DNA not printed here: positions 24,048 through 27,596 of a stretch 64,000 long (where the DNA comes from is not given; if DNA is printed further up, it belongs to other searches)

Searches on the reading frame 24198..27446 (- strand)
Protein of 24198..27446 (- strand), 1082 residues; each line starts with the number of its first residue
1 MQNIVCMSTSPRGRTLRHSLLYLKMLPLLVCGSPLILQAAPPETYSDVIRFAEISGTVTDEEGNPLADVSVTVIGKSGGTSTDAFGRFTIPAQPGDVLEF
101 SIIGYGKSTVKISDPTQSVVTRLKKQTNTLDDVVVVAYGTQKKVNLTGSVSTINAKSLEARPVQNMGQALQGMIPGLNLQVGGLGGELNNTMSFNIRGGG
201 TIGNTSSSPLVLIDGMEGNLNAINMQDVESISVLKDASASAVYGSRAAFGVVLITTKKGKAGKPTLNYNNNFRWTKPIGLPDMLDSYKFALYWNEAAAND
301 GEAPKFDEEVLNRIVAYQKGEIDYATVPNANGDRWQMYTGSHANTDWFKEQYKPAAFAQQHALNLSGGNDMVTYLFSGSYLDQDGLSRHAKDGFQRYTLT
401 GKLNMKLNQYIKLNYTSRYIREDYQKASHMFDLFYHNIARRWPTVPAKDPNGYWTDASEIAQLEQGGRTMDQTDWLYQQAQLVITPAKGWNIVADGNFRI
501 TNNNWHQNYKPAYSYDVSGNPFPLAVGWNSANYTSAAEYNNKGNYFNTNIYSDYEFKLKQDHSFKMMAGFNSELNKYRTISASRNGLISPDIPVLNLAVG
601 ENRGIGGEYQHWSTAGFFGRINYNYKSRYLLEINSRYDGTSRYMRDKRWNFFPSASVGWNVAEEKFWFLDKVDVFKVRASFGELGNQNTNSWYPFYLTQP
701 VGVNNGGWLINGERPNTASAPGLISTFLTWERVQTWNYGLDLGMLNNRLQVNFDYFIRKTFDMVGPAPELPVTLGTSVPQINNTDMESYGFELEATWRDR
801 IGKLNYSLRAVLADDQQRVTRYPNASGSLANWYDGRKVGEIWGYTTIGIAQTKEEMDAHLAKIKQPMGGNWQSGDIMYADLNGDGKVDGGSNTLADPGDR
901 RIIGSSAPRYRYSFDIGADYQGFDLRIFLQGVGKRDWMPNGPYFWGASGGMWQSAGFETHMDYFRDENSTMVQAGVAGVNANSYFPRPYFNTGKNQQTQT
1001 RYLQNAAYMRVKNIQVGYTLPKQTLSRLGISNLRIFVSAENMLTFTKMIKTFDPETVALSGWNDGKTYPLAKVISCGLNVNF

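Call 64: search_protein_families(library=pfam, proteins=[window:24198-27446:-], max_evalue=0.0001)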
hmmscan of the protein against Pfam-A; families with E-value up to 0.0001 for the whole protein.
window:24198-27446:- (1082 aa): 4 families
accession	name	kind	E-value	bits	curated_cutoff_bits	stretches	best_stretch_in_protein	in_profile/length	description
PF07715.20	Plug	-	1.3e-19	71.1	23.9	1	143-251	2-107/107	TonB-dependent Receptor Plug Domain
PF00593.30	TonB_dep_Rec_b-barrel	-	2.1e-15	58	27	1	442-1033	21-436/436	TonB dependent receptor-like, beta-barrel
PF13715.12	CarbopepD_reg_2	-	4.4e-14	52.7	32.2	1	54-135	1-88/88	CarboxypepD_reg-like domain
PF13620.12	CarboxypepD_reg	-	1.1e-09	38.9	32.3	1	54-111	2-65/82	Carboxypeptidase regulatory-like domain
